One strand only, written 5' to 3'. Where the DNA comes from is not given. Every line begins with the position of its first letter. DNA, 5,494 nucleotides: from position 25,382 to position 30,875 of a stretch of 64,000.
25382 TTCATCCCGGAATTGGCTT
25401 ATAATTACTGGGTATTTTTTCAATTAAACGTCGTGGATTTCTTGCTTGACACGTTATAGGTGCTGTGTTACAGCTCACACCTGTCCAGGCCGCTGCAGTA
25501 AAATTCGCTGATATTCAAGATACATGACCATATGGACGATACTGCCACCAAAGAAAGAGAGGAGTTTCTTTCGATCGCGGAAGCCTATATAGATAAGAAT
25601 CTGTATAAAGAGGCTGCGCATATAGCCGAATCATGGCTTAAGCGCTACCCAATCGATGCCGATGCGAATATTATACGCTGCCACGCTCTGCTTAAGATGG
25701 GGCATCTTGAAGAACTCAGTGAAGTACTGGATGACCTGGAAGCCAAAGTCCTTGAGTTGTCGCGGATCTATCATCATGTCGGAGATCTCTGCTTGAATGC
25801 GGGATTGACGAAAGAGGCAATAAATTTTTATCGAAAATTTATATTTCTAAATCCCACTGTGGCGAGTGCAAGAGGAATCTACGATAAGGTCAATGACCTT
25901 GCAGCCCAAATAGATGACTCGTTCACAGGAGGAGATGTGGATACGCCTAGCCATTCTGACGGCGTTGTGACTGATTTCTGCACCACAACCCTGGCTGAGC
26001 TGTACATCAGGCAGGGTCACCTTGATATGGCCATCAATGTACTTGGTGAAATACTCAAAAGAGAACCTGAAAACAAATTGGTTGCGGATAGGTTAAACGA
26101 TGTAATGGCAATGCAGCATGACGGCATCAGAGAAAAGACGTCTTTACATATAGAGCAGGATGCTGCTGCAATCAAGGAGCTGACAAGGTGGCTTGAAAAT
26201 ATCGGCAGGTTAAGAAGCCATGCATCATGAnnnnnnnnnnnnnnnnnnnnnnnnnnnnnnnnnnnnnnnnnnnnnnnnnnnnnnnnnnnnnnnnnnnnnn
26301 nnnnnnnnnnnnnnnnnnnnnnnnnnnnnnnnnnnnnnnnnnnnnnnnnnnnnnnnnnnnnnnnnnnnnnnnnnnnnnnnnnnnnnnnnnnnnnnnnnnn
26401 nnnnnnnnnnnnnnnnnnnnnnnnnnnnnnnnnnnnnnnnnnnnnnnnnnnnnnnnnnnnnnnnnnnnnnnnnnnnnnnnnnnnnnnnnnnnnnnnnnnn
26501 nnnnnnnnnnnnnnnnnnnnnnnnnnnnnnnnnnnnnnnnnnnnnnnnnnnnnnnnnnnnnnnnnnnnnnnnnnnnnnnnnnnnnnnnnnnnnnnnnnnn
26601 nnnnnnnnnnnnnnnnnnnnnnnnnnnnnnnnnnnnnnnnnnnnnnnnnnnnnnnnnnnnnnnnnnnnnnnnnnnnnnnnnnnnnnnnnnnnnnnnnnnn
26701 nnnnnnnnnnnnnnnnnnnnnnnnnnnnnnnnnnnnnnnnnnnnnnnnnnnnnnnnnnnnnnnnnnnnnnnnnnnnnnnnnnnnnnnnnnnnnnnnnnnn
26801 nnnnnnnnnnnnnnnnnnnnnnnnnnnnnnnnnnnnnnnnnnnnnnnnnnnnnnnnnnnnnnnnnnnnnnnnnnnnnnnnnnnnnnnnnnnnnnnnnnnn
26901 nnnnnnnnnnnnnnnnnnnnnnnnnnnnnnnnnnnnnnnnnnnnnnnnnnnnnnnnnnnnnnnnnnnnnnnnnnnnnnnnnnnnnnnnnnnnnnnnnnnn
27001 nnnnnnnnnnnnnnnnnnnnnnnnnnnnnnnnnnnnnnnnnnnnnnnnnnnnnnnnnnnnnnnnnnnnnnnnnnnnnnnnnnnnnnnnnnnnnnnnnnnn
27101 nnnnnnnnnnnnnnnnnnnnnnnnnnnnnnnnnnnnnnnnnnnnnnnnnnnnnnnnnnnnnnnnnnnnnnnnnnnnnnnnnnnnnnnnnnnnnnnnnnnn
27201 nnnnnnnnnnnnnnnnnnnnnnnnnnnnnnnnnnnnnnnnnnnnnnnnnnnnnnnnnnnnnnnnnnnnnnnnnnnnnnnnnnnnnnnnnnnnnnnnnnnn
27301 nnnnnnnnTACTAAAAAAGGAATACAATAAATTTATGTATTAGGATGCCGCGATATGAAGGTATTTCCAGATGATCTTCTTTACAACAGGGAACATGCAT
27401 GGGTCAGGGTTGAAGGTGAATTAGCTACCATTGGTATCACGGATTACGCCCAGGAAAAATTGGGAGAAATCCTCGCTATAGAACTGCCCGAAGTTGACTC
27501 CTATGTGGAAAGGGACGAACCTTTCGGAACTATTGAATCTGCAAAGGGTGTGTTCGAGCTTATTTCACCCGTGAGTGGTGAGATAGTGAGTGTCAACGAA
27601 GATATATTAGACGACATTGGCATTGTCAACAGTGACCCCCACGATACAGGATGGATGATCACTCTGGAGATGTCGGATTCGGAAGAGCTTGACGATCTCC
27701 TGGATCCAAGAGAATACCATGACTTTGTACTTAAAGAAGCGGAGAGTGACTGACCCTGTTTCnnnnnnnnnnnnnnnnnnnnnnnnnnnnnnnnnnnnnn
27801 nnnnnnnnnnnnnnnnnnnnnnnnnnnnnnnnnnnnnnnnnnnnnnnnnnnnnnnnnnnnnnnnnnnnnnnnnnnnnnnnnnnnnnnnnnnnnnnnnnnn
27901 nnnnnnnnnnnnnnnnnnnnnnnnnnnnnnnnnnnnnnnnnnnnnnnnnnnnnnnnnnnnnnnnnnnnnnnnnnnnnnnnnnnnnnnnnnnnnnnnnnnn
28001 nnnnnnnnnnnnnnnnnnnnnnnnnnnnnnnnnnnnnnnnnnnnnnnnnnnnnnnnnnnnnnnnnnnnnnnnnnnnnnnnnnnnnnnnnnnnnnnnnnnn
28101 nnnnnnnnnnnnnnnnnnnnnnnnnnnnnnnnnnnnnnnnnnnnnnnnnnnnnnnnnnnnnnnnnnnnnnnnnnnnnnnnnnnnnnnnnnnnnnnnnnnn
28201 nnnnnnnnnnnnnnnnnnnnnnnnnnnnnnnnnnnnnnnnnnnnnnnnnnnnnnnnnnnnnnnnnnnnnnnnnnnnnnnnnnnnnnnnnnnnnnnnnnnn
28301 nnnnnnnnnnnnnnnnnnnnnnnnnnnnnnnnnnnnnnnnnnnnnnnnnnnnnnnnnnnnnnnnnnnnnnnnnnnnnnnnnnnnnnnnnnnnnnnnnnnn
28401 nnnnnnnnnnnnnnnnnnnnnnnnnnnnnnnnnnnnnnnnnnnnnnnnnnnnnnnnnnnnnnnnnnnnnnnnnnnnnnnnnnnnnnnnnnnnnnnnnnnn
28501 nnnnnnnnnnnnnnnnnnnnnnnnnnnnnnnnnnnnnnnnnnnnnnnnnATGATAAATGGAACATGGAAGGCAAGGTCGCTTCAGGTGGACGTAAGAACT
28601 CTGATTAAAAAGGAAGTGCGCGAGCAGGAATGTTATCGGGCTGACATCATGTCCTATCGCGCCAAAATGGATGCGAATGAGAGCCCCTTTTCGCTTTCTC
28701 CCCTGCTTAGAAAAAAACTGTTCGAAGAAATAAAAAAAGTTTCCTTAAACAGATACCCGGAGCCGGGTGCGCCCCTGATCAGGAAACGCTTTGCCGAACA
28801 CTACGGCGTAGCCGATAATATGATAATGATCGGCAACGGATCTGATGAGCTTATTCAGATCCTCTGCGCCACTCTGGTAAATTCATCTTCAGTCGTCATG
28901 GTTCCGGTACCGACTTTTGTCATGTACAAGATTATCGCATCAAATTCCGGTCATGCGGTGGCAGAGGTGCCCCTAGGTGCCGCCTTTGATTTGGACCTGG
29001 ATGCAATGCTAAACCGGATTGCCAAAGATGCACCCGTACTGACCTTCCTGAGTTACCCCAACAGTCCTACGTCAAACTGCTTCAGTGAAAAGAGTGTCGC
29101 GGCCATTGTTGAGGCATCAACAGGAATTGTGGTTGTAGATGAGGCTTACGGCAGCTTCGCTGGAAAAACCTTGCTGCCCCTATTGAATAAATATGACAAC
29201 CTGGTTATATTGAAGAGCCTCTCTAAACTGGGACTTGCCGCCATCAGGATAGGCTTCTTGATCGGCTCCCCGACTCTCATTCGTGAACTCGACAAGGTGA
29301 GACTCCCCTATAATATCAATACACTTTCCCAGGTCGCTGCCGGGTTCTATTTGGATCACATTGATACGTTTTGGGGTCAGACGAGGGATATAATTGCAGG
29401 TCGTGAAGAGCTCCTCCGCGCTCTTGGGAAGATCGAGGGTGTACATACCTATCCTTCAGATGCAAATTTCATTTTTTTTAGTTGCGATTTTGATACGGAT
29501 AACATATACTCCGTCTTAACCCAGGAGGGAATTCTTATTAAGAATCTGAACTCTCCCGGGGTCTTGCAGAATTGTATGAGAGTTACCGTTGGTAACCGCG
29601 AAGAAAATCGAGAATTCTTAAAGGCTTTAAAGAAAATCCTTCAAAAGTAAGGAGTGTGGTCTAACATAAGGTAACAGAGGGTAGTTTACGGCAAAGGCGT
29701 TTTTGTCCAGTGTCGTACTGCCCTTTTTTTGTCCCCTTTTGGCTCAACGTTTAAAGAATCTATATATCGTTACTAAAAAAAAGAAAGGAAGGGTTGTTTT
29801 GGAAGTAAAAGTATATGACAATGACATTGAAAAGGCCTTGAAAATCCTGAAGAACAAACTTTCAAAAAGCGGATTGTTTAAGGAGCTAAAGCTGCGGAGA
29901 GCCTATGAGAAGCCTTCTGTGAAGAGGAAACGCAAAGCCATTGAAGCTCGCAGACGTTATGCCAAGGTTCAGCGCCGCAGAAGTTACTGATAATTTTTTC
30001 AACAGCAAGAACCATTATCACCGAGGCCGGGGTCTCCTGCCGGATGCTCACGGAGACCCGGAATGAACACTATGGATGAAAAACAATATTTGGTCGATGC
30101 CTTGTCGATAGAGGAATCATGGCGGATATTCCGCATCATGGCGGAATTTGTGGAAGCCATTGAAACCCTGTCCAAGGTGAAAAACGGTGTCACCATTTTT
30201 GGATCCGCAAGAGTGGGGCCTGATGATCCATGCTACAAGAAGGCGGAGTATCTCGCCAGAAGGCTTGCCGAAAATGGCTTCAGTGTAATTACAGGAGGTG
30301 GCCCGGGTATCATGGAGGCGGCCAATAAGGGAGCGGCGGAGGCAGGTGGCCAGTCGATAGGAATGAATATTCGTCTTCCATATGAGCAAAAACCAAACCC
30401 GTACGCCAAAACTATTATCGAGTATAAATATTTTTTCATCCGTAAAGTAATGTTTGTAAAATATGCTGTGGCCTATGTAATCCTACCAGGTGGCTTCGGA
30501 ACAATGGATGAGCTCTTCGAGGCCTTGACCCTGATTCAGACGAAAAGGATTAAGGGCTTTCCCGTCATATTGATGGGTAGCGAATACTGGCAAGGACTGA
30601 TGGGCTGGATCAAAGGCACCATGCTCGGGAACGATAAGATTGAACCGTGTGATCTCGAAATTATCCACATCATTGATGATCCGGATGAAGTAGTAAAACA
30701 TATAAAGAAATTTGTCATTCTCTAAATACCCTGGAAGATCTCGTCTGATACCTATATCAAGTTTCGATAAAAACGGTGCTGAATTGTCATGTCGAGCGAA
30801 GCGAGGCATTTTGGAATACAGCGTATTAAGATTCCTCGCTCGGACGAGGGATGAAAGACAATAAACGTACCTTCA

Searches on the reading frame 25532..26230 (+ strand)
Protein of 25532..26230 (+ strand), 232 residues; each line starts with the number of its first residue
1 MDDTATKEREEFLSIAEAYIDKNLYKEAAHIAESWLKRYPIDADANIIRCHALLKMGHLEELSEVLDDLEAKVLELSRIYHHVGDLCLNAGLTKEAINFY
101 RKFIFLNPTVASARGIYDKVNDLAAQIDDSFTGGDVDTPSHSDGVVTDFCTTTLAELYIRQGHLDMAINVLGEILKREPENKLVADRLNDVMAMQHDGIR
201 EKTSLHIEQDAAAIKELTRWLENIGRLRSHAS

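Call 21: search_protein_families(library=pfam, proteins=[window:25532-26230:+], max_evalue=0.001)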
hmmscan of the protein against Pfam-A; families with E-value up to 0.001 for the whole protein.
window:25532-26230:+ (232 aa): 11 families
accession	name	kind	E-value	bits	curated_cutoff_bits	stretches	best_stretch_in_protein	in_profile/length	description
PF13428.12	TPR_14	-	4.2e-12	45.9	23.5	0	153-187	6-40/44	Tetratricopeptide repeat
PF13181.12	TPR_8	-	3.2e-09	36.6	25.7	0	78-108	2-32/34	Tetratricopeptide repeat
PF07719.23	TPR_2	-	6e-09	35.8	27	0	153-181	6-34/34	Tetratricopeptide repeat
PF14559.12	TPR_19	-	1.2e-07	32.4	25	0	153-184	30-61/68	Tetratricopeptide repeat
PF13176.12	TPR_7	-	1.9e-05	24.8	27.9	0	154-182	5-35/36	Tetratricopeptide repeat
PF13432.12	TPR_16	-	7.7e-05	23.5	32.7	0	153-181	2-30/65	Tetratricopeptide repeat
PF00515.34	TPR_1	-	8.7e-05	22.6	27.8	0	79-109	3-33/34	Tetratricopeptide repeat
PF12895.13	ANAPC3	-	0.00012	22.7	27.2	0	10-66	24-79/82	Anaphase-promoting complex, cyclosome, subunit 3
PF00637.26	Clathrin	-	0.00021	21.5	29.6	0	153-197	12-57/143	Region in Clathrin and VPS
PF13424.12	TPR_12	-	0.00049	20.7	30.1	0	60-102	27-70/77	Tetratricopeptide repeat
PF13174.12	TPR_6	-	0.00079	20.4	26.3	0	154-180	6-32/33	Tetratricopeptide repeat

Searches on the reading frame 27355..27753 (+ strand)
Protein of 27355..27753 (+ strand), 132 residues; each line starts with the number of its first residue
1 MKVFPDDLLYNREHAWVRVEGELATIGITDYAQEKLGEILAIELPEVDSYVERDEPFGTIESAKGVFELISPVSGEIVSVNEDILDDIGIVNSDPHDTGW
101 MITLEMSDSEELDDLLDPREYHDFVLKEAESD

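Call 60: search_protein_families(library=pfam, proteins=[window:27355-27753:+], max_evalue=0.001)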
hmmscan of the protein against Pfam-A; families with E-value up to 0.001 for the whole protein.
window:27355-27753:+ (132 aa): 1 family
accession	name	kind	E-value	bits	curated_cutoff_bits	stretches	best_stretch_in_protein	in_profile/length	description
PF01597.25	GCV_H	-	2e-38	131.5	22.2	1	8-125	1-119/122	Glycine cleavage H-protein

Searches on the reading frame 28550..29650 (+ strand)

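Call 60: search_protein_families(library=pfam, proteins=[window:28550-29650:+], max_evalue=0.001)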
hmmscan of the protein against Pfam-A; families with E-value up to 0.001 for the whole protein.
window:28550-29650:+ (366 aa): 1 family
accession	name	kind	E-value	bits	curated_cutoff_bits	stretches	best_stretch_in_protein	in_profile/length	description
PF00155.27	Aminotran_1_2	-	1.6e-45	156.3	19.7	1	40-360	6-361/361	Aminotransferase class I and II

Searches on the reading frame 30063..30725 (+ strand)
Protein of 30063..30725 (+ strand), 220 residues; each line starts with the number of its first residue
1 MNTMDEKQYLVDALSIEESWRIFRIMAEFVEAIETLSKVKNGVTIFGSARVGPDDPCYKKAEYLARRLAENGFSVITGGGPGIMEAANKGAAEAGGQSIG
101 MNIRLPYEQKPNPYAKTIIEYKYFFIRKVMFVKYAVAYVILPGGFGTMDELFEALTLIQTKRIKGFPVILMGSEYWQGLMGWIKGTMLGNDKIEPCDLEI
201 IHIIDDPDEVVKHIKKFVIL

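Call 60: search_protein_families(library=pfam, proteins=[window:30063-30725:+], max_evalue=0.001)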
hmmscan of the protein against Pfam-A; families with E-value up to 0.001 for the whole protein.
window:30063-30725:+ (220 aa): 3 families
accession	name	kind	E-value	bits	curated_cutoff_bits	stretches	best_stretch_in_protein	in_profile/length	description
PF03641.19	Lysine_decarbox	-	4.3e-36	124.4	27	1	84-214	1-131/131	Possible lysine decarboxylase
PF18306.6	LDcluster4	-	7.2e-18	65.1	26.3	1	43-156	4-115/151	SLOG cluster4 family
PF02481.21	DNA_processg_A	-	0.00069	19.3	29.6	1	35-101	39-103/212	DNA recombination-mediator protein A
